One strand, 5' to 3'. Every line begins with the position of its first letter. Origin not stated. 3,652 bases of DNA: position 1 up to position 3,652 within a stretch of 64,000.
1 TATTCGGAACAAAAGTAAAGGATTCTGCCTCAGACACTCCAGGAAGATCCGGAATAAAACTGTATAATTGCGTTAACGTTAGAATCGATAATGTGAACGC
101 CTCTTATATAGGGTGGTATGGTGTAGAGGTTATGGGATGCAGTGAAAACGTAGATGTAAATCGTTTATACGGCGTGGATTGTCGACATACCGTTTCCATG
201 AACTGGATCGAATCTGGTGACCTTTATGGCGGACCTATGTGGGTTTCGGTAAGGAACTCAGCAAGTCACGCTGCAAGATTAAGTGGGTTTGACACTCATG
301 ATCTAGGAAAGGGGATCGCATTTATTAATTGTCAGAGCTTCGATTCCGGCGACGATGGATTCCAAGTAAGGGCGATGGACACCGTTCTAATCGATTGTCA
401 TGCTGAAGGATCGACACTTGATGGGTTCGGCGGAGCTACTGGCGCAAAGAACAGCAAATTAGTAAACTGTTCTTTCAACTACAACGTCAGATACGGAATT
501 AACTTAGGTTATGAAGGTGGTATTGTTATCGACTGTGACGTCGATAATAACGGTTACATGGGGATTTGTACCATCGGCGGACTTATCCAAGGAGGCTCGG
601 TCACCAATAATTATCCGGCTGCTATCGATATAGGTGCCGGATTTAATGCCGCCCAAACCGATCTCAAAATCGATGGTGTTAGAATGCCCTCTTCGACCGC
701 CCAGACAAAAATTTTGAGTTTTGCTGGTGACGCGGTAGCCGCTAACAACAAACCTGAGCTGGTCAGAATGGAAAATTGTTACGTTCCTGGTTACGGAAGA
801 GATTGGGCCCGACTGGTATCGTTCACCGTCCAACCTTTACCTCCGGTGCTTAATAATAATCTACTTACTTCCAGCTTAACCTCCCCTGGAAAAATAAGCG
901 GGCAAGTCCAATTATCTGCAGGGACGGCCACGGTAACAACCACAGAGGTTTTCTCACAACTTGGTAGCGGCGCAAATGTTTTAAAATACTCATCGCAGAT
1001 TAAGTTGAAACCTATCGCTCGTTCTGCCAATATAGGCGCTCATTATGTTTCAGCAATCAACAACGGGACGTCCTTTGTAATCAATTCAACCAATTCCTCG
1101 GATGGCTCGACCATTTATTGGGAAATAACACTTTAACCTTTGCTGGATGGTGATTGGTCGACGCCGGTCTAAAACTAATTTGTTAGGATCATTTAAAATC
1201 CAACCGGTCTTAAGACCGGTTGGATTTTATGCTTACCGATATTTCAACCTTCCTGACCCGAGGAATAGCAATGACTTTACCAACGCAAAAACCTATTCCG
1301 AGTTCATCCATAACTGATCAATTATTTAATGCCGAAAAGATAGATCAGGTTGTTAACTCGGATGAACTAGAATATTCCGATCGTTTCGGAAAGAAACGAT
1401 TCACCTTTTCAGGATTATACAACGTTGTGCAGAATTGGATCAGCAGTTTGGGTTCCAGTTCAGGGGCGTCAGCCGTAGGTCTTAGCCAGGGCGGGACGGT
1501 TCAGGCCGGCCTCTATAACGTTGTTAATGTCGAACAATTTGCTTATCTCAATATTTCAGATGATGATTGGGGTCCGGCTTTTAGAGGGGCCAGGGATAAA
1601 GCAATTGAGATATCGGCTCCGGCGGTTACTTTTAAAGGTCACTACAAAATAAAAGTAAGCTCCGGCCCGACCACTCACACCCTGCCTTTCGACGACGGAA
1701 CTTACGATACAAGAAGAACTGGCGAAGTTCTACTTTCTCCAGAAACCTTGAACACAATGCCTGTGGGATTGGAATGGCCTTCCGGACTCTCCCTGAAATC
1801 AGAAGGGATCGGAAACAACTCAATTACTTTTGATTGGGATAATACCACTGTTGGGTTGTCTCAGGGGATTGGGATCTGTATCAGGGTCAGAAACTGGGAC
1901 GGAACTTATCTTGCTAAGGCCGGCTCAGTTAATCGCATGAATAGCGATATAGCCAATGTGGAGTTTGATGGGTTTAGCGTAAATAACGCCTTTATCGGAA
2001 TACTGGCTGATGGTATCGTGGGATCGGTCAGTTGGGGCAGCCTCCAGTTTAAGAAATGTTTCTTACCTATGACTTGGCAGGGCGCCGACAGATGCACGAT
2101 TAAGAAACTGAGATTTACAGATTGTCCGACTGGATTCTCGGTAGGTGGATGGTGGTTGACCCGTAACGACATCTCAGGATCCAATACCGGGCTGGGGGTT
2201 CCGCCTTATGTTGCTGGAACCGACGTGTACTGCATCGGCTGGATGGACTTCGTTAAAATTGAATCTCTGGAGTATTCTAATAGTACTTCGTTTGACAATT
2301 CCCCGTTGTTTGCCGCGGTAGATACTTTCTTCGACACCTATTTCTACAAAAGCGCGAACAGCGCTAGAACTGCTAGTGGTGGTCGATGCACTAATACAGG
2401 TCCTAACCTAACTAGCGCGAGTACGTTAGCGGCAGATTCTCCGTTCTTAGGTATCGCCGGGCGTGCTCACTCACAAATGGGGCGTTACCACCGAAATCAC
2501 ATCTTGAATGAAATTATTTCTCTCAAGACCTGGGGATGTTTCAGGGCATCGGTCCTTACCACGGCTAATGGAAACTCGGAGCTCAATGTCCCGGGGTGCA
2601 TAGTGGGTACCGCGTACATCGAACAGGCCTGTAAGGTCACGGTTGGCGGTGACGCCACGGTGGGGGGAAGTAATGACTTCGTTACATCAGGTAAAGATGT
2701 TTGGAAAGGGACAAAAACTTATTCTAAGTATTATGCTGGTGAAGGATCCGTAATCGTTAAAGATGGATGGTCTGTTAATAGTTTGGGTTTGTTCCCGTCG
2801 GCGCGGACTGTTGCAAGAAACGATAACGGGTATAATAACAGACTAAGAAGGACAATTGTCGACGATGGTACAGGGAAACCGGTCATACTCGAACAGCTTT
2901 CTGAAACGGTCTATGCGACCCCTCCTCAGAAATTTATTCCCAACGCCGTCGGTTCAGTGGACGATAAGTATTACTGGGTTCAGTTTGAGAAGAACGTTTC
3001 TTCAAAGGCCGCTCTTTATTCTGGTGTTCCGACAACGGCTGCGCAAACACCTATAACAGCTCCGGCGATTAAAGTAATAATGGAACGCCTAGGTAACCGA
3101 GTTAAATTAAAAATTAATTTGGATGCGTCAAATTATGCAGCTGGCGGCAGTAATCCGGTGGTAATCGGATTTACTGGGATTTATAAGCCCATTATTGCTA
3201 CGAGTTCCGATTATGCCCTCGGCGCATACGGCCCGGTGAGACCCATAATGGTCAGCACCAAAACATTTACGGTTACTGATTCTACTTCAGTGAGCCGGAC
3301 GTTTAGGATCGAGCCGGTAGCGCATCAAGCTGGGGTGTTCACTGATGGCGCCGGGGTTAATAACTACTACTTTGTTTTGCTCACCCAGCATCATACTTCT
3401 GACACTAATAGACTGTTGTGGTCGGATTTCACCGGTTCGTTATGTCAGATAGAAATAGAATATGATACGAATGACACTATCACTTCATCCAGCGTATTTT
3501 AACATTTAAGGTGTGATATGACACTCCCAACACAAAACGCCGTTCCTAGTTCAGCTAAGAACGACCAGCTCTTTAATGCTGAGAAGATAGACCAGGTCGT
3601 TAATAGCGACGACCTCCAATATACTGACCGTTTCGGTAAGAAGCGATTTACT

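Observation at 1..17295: Arsenal of at least seven receptor-binding (tailspike/fibre) genes sharing one N-terminal anchor module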

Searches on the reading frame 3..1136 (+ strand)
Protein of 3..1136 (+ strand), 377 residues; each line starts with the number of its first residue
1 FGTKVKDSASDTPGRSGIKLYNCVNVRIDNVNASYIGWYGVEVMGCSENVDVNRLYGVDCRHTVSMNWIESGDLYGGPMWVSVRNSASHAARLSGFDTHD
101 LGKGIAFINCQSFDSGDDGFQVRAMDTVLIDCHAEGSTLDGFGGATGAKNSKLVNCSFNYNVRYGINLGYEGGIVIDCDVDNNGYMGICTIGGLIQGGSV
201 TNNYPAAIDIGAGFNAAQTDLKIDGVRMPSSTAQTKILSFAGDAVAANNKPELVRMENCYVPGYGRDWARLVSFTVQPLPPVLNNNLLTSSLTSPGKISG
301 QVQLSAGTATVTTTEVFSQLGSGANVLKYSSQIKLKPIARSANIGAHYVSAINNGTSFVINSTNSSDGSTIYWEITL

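Call 16: search_protein_families(library=pfam, max_evalue=0.01, proteins=[window:3-1136:+])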
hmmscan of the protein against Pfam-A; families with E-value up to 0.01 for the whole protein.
window:3-1136:+ (377 aa): 2 families
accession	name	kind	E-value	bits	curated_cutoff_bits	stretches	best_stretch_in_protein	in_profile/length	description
PF24146.1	K1-lyase_C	-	6.7e-22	78.2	27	1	298-375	3-69/70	K1 capsule-specific polysaccharide lyase, C-terminal domain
PF13229.12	Beta_helix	-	7.2e-06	26.1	25.9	1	16-193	1-147/158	Right handed beta helix region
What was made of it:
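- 1..1136 (+): 3' part (377 aa) of a class-A tailspike, a K1-capsule-lyase-like beta-helix. Its N-terminus lies upstream of the window. Pfam Beta_helix plus K1-lyase_C at E 7e-22 (call 16).
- Closest known: CBA120 / ViI. Different: No Tail_spike_N (PF18668) or other CBA120-type N-terminal domain was detected (call 16).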

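Call 17: search_protein_families(library=phrogs, max_evalue=0.001, proteins=[window:3-1136:+])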
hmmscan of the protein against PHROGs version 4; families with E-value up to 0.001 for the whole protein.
window:3-1136:+ (377 aa): 1 family
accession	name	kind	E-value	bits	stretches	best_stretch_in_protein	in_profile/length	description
phrog_18512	-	tail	6e-104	349.7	1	6-377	278-651/651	tail fiber protein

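Call 81: search_solved_structures(query=window:3-1136:+, max_evalue=0.01)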
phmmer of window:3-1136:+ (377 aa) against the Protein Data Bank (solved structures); distinct sequences matched with E-value up to 0.01: 2.
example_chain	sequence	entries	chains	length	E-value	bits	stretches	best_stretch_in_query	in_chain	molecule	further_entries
9k4a_A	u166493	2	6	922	1.4e-87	297.6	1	2-377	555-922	Depolymerase, capsule K1-specific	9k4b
7w1c_A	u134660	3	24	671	8.6e-62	212.7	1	6-376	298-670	K1 LYASE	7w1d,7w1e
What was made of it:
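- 1..1136 (+): PDB 9k4a at E 1e-87 and 7w1c at E 9e-62 (call 81).
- On PhiK64-1/RaK2-type branched depolymerase apparatus: Only depolymerase bodies are shared (call 81).
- Closest known: Klebsiella jumbo phages PhiK64-1 / RaK2 / PhiKp24. Same: The cut gene is homologous to PhiK64-1 S2-4, a K1 depolymerase (call 81).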

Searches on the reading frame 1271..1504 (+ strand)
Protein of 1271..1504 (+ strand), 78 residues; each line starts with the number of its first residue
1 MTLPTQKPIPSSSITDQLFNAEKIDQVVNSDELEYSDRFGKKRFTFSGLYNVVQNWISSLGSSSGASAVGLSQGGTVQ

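Call 22: find_homologous_proteins(query=A2, max_evalue=0.001)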
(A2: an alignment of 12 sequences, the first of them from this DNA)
Query A2 (12 sequences) (78 aa, profile of the alignment): 15 proteins with E <= 0.001 among 134 candidates.
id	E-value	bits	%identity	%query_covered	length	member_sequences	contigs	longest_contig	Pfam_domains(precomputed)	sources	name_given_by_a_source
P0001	5.0e-30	121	57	90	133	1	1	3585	-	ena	-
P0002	2.0e-27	113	51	100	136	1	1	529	-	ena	-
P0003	8.4e-26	107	61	91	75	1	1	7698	-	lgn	-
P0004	4.0e-23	99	45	88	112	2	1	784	PF27114.1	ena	-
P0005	4.9e-19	86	54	62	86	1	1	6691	-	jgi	jgi:hypothetical protein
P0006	1.2e-16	78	50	77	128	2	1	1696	PF18668.7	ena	-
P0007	3.3e-14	70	43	77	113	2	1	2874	PF18668.7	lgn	-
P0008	7.3e-14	69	43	77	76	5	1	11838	-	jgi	jgi:hypothetical protein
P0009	1.2e-13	68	43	77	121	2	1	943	PF18668.7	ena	-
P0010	3.5e-13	67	42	77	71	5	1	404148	-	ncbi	ncbi:hypothetical protein ACE3I5_12260, partial [Enterobacter hormaechei subsp. steigerwaltii]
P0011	1.6e-12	65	43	77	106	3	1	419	PF18668.7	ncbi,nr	ncbi:tail fiber/spike domain-containing protein, partial [Enterobacter kobei]|nr:hypothetical protei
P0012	1.7e-12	65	48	69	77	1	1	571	-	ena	-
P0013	3.0e-12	64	43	77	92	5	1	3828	-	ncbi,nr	ncbi:hypothetical protein NW915_17390, partial [Enterobacter hormaechei subsp. hoffmannii]|nr:hypoth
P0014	6.4e-12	63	48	62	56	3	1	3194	-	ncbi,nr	ncbi:hypothetical protein N8Q55_25170 [Enterobacter hormaechei subsp. steigerwaltii]|nr:hypothetical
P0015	1.2e-11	62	50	54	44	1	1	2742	-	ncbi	-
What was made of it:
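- Tried and rejected: The word-indexed protein search with the module returned only short fragments (call 22).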

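Call 25: search_solved_structures(query=A2, max_evalue=10, show_alignments=3)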
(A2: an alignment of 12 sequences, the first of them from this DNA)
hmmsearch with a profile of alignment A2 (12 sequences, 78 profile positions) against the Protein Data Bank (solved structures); distinct sequences matched with E-value up to 10: 2.
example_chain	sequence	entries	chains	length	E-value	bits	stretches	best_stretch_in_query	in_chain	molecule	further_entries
9occ_G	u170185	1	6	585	4.7e-22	80.9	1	2-60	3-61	Putative tail protein gp13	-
3v2b_A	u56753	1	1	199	0.0085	19.2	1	21-61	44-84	Poly [ADP-ribose] polymerase 15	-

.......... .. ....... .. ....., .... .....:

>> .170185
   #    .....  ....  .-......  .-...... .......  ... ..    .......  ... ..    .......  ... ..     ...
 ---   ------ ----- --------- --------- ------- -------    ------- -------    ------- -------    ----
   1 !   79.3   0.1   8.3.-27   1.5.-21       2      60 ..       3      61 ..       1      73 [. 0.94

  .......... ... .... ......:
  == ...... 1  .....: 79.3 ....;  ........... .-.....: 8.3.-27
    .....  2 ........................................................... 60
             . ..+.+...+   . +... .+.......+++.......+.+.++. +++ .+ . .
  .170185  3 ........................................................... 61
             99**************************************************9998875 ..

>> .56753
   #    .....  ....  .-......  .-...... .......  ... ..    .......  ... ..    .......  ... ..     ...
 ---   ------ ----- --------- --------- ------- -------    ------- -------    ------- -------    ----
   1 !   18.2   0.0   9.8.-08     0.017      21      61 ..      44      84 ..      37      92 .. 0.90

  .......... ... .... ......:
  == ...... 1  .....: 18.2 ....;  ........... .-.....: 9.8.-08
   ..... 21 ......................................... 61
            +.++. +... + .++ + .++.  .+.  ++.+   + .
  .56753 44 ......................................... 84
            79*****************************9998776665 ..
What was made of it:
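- On Sf11 gp13-type N-terminal tailspike anchor: Profile against PDB: 9occ_G at E 4.7e-22, residues 3-61 (call 25).
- It is the only related solved chain; the only other hit is a PARP domain at E 0.0085 (call 25).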

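Call 31: search_protein_representatives(alignment_id=A3)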
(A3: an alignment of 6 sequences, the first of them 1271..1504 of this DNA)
Query: 6 sequences, 78 profile positions. Proteins with E-value up to 0.001 (for the whole library): 1753; up to 1e-10: 558; up to 1e-30: 16. The best 150 are listed.
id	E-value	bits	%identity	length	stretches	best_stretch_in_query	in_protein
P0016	1.3e-34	133.9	-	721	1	1-78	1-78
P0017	2.3e-34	133.1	-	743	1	1-78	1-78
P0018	3.4e-33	129.3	-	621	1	1-78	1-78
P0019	3.7e-33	129.2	-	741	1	1-78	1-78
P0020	3.8e-33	129.2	-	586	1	1-78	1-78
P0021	2.9e-32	126.4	-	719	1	1-77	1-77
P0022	3.2e-32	126.2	-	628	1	1-78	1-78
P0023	3.2e-32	126.2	-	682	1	1-78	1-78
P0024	1.1e-31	124.5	-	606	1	1-78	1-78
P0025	2.4e-31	123.4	-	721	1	1-75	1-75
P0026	2.5e-31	123.4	-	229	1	1-78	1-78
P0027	2.6e-31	123.3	-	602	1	1-78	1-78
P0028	2.8e-31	123.2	-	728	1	1-78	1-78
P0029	2.8e-31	123.2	-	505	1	1-76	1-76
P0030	6.1e-31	122.1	-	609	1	1-74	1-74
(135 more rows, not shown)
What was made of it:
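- On Sf11 gp13-type N-terminal tailspike anchor: All 150 listed hits among 1753 cluster representatives start at or within a few residues of the N-terminus (call 31).
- Most full-length hits are 550-800 aa (call 31). The module is always N-terminal on tailspike-sized proteins (call 31).
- Tried and rejected: The exhaustive HMM search was informative (call 31).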

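Call 91: find_related_loci(query=A3, collection=viral_contigs, flank=3000)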
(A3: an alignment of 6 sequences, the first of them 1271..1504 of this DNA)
Query A3 (78 aa) in viral_contigs; peptide patterns used: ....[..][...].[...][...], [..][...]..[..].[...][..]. (x = any residue, [..] = any of these).
155 stretches matched a pattern; 38 encode a relative of the query (tblastn E <= 1e-3); 38 distinct loci.
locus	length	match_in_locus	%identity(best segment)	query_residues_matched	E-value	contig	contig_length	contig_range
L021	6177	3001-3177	56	1-63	6e-19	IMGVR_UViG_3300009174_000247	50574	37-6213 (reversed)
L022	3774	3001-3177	56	1-63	8e-19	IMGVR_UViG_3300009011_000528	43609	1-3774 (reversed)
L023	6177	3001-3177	56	1-63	8e-19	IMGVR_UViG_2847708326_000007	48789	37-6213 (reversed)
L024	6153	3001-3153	61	1-51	2e-17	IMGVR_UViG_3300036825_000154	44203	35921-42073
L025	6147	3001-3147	61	1-49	3e-17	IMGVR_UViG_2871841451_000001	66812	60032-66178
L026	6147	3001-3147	61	1-49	3e-17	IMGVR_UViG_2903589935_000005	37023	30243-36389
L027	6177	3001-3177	52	1-63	8e-17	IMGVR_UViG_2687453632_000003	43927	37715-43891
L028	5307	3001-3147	59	1-49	1e-16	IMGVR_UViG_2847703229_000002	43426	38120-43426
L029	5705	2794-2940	59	1-49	1e-16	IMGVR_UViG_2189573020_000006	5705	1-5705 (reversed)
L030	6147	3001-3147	59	1-49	1e-16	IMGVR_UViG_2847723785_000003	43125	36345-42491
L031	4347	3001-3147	59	1-49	1e-16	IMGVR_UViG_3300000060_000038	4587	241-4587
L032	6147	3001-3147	59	1-49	2e-16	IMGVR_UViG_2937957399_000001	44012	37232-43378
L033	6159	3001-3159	57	1-52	2e-16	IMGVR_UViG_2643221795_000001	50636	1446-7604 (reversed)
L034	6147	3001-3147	59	1-49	2e-16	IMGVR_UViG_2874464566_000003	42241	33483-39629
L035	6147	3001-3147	59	1-49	2e-16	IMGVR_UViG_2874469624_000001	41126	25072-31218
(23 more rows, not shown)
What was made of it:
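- All 38 IMG/VR loci lie on contigs of 67 kb or less (call 91).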

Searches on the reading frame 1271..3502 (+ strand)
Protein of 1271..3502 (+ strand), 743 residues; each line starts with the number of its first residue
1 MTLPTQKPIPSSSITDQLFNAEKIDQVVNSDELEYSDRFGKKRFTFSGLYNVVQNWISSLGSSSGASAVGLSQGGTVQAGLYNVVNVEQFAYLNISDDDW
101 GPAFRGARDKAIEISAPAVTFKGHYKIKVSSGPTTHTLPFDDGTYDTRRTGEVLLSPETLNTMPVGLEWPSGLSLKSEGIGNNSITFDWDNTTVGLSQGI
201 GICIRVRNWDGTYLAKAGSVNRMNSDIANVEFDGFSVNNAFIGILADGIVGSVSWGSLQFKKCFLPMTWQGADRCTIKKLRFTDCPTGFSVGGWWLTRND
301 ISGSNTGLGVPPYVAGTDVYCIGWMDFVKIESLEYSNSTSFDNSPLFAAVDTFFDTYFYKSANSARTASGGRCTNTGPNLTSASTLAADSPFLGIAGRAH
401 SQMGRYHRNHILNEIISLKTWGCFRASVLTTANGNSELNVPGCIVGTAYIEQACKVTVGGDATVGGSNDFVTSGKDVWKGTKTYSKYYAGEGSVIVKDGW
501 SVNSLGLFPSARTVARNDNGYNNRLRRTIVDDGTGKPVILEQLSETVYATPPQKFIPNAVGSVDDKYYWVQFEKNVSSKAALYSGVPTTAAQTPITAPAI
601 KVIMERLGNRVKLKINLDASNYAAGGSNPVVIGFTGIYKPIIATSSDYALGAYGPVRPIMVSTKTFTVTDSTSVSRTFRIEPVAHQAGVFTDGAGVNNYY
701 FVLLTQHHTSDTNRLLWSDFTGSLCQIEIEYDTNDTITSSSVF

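Call 16: search_protein_families(library=pfam, max_evalue=0.01, proteins=[window:1271-3502:+])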
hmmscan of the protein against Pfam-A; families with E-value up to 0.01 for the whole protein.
window:1271-3502:+ (743 aa): 0 families

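Call 17: search_protein_families(library=phrogs, max_evalue=0.001, proteins=[window:1271-3502:+])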
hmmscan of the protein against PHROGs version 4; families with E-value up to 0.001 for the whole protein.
window:1271-3502:+ (743 aa): 4 families
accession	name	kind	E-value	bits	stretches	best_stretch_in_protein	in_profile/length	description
phrog_22560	-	tail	2.3e-61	209.2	1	62-498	117-533/736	tail protein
phrog_3257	-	unknown function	5.4e-06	26.8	1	3-50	8-55/263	-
phrog_13362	-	unknown function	1.1e-05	24.8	1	2-57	3-58/820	-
phrog_17635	-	tail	0.00035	19.9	1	1-109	6-116/721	tail fiber protein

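Call 43: search_solved_structures(query=window:1271-3502:+, max_evalue=1)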
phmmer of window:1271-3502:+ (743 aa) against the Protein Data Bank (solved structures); distinct sequences matched with E-value up to 1: 4.
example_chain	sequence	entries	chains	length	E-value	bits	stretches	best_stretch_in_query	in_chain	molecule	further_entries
9m4d_A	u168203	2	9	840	1.1e-21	79.8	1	232-428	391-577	Probable tail spike protein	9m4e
9m4c_B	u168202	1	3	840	3.5e-19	71.5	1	232-427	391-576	Depolymerase, capsule KN1-specific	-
9occ_G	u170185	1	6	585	9.1e-11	43.7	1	2-62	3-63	Putative tail protein gp13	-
24gc_A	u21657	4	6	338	0.34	12.1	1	64-202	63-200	Dihydroxypropanesulfonate (DHPS) TRAP transporter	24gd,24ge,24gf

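Call 49: find_encoding_contigs(protein=window:1271-3502:+, flank=10000, max_places=4)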
Protein window:1271-3502:+ (743 aa): 1 contig read that carries it; 1 place shown.
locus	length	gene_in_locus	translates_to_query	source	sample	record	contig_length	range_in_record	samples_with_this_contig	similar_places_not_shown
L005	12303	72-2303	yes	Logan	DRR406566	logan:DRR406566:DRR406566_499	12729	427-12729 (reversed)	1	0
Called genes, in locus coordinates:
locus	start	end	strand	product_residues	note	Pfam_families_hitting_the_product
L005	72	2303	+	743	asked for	-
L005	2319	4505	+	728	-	PF27114:Phage_tail_beta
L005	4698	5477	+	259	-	-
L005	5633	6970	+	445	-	PF13229:Beta_helix (weak)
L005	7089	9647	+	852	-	PF27114:Phage_tail_beta, PF13229:Beta_helix (weak)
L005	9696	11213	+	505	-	-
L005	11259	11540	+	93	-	-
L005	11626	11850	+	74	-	-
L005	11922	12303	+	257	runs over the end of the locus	PF13245:AAA_19 (faint), PF02562:PhoH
